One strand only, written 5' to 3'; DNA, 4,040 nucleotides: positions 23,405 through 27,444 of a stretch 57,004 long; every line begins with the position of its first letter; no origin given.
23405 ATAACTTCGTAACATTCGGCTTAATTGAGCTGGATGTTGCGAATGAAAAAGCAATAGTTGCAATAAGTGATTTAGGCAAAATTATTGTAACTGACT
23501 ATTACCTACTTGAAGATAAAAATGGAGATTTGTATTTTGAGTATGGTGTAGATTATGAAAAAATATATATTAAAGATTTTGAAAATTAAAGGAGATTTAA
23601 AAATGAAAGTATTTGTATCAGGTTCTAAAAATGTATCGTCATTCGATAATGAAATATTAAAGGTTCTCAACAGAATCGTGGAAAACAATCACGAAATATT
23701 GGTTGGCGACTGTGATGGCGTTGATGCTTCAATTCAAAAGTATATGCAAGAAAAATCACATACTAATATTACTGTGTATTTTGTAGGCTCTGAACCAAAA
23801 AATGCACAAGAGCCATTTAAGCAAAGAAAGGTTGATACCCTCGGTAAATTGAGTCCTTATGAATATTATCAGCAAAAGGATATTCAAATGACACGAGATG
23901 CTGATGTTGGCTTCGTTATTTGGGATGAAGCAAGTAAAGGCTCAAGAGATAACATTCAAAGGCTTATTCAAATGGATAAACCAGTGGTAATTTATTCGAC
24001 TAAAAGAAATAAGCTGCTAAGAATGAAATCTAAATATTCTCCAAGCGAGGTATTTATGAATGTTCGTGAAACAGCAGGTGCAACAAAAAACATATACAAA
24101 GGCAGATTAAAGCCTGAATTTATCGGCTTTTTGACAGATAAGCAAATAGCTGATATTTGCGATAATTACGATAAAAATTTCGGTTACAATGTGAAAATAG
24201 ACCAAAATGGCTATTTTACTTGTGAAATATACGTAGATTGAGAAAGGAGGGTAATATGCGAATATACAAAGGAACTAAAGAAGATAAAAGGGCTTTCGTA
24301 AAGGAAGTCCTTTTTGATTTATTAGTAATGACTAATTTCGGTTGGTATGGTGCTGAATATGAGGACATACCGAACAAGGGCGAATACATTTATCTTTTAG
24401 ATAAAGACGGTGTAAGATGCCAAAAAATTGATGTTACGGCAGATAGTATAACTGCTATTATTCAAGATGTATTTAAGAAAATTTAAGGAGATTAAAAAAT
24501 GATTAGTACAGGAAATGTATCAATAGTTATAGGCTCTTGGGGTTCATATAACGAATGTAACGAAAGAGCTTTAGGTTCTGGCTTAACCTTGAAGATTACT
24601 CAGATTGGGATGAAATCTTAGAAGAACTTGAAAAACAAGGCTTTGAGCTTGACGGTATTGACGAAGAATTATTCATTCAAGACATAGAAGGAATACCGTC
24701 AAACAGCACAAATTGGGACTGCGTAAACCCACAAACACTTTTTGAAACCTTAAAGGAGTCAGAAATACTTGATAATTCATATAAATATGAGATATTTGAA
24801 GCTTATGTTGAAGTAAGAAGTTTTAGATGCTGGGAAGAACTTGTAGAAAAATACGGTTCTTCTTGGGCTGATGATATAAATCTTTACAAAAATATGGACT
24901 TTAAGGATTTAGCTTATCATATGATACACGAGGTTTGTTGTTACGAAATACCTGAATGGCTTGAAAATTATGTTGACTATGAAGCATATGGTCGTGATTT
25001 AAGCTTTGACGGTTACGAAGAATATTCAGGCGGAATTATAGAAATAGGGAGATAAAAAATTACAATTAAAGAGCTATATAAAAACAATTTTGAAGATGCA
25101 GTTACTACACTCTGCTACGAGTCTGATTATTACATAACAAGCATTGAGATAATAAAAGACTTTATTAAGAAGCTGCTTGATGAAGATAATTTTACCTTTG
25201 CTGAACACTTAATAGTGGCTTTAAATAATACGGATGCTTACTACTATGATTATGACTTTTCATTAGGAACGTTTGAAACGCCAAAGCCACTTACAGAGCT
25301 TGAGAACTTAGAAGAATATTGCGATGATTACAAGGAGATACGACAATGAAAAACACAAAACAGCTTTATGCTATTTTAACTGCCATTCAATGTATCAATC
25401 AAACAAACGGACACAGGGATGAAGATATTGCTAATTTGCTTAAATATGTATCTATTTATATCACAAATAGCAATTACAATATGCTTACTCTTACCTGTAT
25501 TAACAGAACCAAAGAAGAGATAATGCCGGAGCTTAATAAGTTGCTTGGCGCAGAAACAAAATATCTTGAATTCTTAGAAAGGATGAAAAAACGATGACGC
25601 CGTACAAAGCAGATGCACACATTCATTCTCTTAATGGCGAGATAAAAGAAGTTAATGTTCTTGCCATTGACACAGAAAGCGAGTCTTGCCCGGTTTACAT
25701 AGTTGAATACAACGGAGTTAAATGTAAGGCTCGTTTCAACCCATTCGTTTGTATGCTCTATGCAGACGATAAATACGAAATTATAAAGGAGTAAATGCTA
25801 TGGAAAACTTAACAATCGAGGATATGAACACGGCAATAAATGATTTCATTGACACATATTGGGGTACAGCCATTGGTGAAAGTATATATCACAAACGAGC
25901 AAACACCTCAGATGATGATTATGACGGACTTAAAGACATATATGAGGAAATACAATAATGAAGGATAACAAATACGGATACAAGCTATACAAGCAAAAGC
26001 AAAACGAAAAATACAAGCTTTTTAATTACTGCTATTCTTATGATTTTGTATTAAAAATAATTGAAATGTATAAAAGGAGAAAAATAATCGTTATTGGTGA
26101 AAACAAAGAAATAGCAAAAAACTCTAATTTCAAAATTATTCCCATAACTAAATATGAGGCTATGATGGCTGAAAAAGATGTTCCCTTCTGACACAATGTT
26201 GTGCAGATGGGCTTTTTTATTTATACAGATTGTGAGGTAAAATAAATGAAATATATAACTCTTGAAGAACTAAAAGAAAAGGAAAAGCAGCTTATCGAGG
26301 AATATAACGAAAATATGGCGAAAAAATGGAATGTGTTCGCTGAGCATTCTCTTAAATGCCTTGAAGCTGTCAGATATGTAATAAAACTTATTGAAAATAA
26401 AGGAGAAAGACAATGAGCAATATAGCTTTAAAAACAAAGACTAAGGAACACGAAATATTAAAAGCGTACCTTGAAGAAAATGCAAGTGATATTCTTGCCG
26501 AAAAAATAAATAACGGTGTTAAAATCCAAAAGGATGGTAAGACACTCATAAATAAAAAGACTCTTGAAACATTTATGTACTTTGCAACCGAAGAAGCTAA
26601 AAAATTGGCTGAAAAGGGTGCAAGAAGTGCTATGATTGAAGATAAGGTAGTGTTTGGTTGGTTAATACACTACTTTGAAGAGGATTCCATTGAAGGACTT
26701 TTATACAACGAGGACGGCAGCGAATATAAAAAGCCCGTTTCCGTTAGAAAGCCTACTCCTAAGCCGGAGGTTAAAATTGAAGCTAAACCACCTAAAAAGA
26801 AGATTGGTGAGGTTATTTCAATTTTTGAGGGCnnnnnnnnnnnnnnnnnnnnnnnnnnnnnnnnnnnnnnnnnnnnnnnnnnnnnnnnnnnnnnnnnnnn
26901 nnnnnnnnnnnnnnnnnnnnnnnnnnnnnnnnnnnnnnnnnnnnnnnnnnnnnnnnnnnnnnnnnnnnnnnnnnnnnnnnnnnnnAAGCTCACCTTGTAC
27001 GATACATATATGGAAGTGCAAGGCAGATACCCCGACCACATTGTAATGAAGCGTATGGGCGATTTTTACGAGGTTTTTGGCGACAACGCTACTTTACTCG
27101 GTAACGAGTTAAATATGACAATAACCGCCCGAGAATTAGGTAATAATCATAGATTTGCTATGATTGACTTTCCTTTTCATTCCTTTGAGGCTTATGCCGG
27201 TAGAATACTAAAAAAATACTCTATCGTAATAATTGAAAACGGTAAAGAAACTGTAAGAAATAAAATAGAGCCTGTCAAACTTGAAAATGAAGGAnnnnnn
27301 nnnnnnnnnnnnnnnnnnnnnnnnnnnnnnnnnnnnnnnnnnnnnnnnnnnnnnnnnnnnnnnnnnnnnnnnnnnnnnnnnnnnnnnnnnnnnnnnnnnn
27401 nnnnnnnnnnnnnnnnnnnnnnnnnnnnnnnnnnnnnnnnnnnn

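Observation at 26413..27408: PcfK/AcrIIA9-like domain fused to a stand-alone MutS mismatch-binding domain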

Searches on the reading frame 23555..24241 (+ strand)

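Call 9: search_protein_families(library=pfam, proteins=[window:23555-24241:+], max_evalue=0.01)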
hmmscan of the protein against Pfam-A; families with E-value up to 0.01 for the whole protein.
window:23555-24241:+ (228 aa): 0 families

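Call 47: search_protein_families(library=phrogs, proteins=[window:23555-24241:+], max_evalue=0.001)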
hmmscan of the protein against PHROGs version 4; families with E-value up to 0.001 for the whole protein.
window:23555-24241:+ (228 aa): 1 family
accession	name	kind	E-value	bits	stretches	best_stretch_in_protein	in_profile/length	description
phrog_289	-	other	3.3e-12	47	1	15-163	21-154/500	GTP-binding domain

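Call 95: search_protein_families(library=ncbifam, proteins=[window:23555-24241:+], max_evalue=0.001)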
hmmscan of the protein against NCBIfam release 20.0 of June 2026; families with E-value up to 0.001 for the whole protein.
window:23555-24241:+ (228 aa): 0 families

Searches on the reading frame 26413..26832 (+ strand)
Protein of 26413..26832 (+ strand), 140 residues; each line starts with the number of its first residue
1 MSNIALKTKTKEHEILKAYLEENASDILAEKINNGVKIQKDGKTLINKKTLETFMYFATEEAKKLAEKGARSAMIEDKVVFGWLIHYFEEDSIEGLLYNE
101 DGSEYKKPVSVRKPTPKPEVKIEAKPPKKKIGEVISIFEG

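Call 52: find_homologous_proteins(query=window:26413-26832:+, max_evalue=0.001)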
Query window:26413-26832:+ (140 aa): 2473 proteins with E <= 0.001 among 2499 candidates; the best 120 are listed.
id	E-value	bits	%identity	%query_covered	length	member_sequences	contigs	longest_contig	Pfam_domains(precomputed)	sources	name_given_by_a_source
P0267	2.8e-62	226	80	96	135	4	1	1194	PF14058.12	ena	-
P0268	1.8e-54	201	71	99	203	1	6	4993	PF14058.12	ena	-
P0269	7.2e-54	199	69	99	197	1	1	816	PF14058.12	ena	-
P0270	2.1e-53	198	69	99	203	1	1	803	-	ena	-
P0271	8.8e-53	196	71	99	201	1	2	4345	PF14058.12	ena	-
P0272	1.1e-52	195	68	99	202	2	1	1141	PF14058.12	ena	-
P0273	1.6e-52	195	69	99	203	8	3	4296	PF14058.12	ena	-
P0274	2.2e-52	194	69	100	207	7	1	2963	PF14058.12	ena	-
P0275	2.4e-52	194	70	99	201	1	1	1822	PF14058.12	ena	-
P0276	2.9e-52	194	69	100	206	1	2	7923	PF14058.12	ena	-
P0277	4.0e-52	194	68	99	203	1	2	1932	-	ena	-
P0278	5.1e-52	193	70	100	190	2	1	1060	-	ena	-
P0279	7.8e-52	193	69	99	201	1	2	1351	PF14058.12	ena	-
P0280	1.1e-51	192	70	99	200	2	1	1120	PF14058.12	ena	-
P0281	1.2e-51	192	68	99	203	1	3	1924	-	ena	-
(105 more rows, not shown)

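Call 61: predict_structure(alignment_id=A5)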
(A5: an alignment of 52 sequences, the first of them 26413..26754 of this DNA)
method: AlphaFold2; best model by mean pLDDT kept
length: 114 residues; sequences in the alignment: 52
mean_pLDDT: 87.8   pTM: 0.78
mean pLDDT of the five models: 87.8, 86.9, 85.9, 85.4, 82.8
residues with pLDDT >= 90: 76; 70-90: 25; 50-70: 12; < 50: 1
segments of 3 or more residues with pLDDT < 50: none
pLDDT, mean of each block of 10 residues (from residue 1): 90 95 94 93 92 94 87 72 95 91 78 51
secondary structure, 60 per line:
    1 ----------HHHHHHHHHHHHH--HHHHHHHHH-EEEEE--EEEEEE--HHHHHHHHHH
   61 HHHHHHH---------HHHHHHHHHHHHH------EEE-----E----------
elements in order: H11-23 H26-34 E36-40 E43-48 H51-67 H77-89 E96-98

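Call 65: fold_search(model_id=the predicted structure, library=pdb)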
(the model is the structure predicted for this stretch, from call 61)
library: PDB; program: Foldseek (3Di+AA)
matches with E <= 10: 11; with E <= 0.001: 0
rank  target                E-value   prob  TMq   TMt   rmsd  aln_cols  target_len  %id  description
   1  1hzv                  2.6e+00  0.06  0.27  0.09  10.2        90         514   14  DOMAIN SWING UPON HIS TO ALA MUTATION IN NITRITE REDUCTASE OF PSEUDOMONAS AERUGINOSA (released 2001-09-26)
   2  8zno_E                4.1e+00  0.01  0.14  0.09  16.8        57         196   23  Cryo-EM structure of Arachis hypogaea bc1 complex (released 2025-06-04)
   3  6nhh_C                4.7e+00  0.01  0.14  0.10  16.9        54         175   17  Rhodobacter sphaeroides bc1 with azoxystrobin (released 2019-06-19)
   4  9kce_A                5.7e+00  0.02  0.14  0.04   9.9        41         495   20  Crystal Structure of the ATP analog-bound closed state of Thermotoga maritima MutS2 (released 2025-09-10)
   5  7s78_M                6.1e+00  0.01  0.20  0.10  10.8       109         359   10  Structure of a cell-entry defective human adenovirus provides insights into precursor proteins and capsid maturation (released 2021-12-01)
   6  8xp3_JC               7.4e+00  0.02  0.27  0.08  12.6       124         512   16  Cryo-EM structure of the human 40S ribosome with LARP1 and LRRC47 (released 2024-11-20)
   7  7yr9_A                7.9e+00  0.01  0.14  0.12   4.7        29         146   17  Crystal structure of the immature form of TtPetA (released 2023-09-20)
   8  9spi_SH               8.4e+00  0.01  0.15  0.11  16.0       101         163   14  CRYO-EM STRUCTURE OF HUMAN 80S RIBOSOME WITH A/P/E-SITE TRNA AND MRNA CONTAINING URIDINE (released 2026-01-21)
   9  5yjc_A                8.4e+00  0.00  0.10  0.06  14.7       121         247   14  Structural insights into the CRISPR-Cas-associated ribonuclease activity of Staphylococcus epidermidis Csm6 (released 2018-10-17)
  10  2owl_B                9.6e+00  0.06  0.28  0.12  12.3        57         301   14  Crystal structure of E. coli RdgC (released 2007-03-20)
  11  5xn9_B                9.6e+00  0.02  0.15  0.12   1.8        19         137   21  Crystal structure of a secretary abundant heat soluble (SAHS) protein from Ramazzottius varieornatus (from monomer sam (released 2017-07-26)

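Call 66: fold_search(model_id=the predicted structure, library=viral)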
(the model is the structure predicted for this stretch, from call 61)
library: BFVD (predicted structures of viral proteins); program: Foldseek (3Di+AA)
matches with E <= 10: 117; with E <= 0.001: 0
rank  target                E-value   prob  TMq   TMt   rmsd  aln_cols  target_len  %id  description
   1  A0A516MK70            6.9e-01  0.08  0.24  0.20  13.6       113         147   13  (no name in the UniProt tables at hand)
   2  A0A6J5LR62            1.0e+00  0.06  0.20  0.19  10.8        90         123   22  Uncharacterized protein [uncultured Caudovirales phage]
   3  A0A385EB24            1.1e+00  0.10  0.13  0.15   4.6        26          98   38  Uncharacterized protein [Caulobacter phage CcrBL9]
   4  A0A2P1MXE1            1.4e+00  0.03  0.20  0.20  16.1       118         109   15  Phage protein [Escherichia phage vB_EcoS Sa179lw]
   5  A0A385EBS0            1.6e+00  0.08  0.13  0.18   4.6        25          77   32  Uncharacterized protein [Caulobacter phage CcrBL9]
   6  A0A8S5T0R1            1.7e+00  0.04  0.20  0.19  12.8       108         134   16  Tail assembly chaperone protein [Siphoviridae sp. ctiJm4]
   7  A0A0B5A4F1            1.9e+00  0.08  0.26  0.22   8.5        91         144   18  Tail protein [Achromobacter phage 83-24]
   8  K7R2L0                2.0e+00  0.03  0.22  0.14  16.0       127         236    6  Uncharacterized protein [Vibrio phage vB_VpaS_MAR10]
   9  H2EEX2                2.0e+00  0.03  0.18  0.17  15.2       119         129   18  Uncharacterized protein [Moumouvirus sp. 'Monve']
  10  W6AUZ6                2.4e+00  0.03  0.19  0.16  17.4        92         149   14  (no name in the UniProt tables at hand)
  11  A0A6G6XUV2            2.9e+00  0.04  0.19  0.12   4.5        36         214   25  (no name in the UniProt tables at hand)
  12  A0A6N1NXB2            2.9e+00  0.03  0.23  0.16  17.1       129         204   11  N-acetyltransferase [Tupanvirus soda lake]
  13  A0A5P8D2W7            2.9e+00  0.03  0.11  0.06   7.6        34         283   18  (no name in the UniProt tables at hand)
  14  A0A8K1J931            3.1e+00  0.04  0.18  0.10   9.9        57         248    9  Nucleocapsid protein (Fragment) [Chuviridae sp.]
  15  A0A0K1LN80            3.1e+00  0.02  0.16  0.18  14.0        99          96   20  Uncharacterized protein [Caulobacter phage Seuss]
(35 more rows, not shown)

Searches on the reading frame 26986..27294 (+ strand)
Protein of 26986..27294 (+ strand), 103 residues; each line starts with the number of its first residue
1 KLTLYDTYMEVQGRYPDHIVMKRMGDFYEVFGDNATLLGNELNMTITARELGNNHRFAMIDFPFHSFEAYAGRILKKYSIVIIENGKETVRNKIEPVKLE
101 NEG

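Call 59: search_solved_structures(query=window:26986-27294:+, max_evalue=0.001, show_alignments=5)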
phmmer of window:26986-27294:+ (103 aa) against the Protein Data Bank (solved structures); distinct sequences matched with E-value up to 0.001: 16.
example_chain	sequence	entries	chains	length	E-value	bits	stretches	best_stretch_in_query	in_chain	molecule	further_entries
1ewq_A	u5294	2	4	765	8e-11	45.7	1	4-77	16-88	DNA MISMATCH REPAIR PROTEIN MUTS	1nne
1fw6_A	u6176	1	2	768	8e-11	45.7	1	4-77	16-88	DNA MISMATCH REPAIR PROTEIN MUTS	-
5x9w_A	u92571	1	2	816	4e-09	40.2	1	6-85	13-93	DNA mismatch repair protein MutS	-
5yk4_A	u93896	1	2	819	4e-09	40.2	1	6-85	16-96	DNA mismatch repair protein MutS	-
5akb_A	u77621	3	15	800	8e-08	36.1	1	6-84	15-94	DNA MISMATCH REPAIR PROTEIN MUTS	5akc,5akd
7ai6_A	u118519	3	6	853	8.9e-08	35.9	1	6-84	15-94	DNA mismatch repair protein MutS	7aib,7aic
1e3m_A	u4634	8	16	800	8.9e-08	35.9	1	6-84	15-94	DNA MISMATCH REPAIR PROTEIN MUTS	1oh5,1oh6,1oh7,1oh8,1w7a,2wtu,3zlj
3k0s_A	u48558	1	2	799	9e-08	35.9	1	6-84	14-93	DNA mismatch repair protein mutS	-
7oto_B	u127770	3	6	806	9e-08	35.9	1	6-84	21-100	DNA mismatch repair protein MutS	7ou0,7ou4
1ng9_A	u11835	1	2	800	9e-08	35.9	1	6-84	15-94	DNA mismatch repair protein MutS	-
6i5f_A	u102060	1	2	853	1e-07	35.8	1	6-84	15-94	DNA mismatch repair protein MutS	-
7ai5_A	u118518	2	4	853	1e-07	35.8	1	6-84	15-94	DNA mismatch repair protein MutS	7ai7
7ou2_A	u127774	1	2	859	1e-07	35.8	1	6-84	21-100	DNA mismatch repair protein MutS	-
1wbd_A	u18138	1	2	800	2.4e-07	34.5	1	6-84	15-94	DNA MISMATCH REPAIR PROTEIN MUTS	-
1wbb_A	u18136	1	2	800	6.4e-07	33.2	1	6-84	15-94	DNA MISMATCH REPAIR PROTEIN MUTS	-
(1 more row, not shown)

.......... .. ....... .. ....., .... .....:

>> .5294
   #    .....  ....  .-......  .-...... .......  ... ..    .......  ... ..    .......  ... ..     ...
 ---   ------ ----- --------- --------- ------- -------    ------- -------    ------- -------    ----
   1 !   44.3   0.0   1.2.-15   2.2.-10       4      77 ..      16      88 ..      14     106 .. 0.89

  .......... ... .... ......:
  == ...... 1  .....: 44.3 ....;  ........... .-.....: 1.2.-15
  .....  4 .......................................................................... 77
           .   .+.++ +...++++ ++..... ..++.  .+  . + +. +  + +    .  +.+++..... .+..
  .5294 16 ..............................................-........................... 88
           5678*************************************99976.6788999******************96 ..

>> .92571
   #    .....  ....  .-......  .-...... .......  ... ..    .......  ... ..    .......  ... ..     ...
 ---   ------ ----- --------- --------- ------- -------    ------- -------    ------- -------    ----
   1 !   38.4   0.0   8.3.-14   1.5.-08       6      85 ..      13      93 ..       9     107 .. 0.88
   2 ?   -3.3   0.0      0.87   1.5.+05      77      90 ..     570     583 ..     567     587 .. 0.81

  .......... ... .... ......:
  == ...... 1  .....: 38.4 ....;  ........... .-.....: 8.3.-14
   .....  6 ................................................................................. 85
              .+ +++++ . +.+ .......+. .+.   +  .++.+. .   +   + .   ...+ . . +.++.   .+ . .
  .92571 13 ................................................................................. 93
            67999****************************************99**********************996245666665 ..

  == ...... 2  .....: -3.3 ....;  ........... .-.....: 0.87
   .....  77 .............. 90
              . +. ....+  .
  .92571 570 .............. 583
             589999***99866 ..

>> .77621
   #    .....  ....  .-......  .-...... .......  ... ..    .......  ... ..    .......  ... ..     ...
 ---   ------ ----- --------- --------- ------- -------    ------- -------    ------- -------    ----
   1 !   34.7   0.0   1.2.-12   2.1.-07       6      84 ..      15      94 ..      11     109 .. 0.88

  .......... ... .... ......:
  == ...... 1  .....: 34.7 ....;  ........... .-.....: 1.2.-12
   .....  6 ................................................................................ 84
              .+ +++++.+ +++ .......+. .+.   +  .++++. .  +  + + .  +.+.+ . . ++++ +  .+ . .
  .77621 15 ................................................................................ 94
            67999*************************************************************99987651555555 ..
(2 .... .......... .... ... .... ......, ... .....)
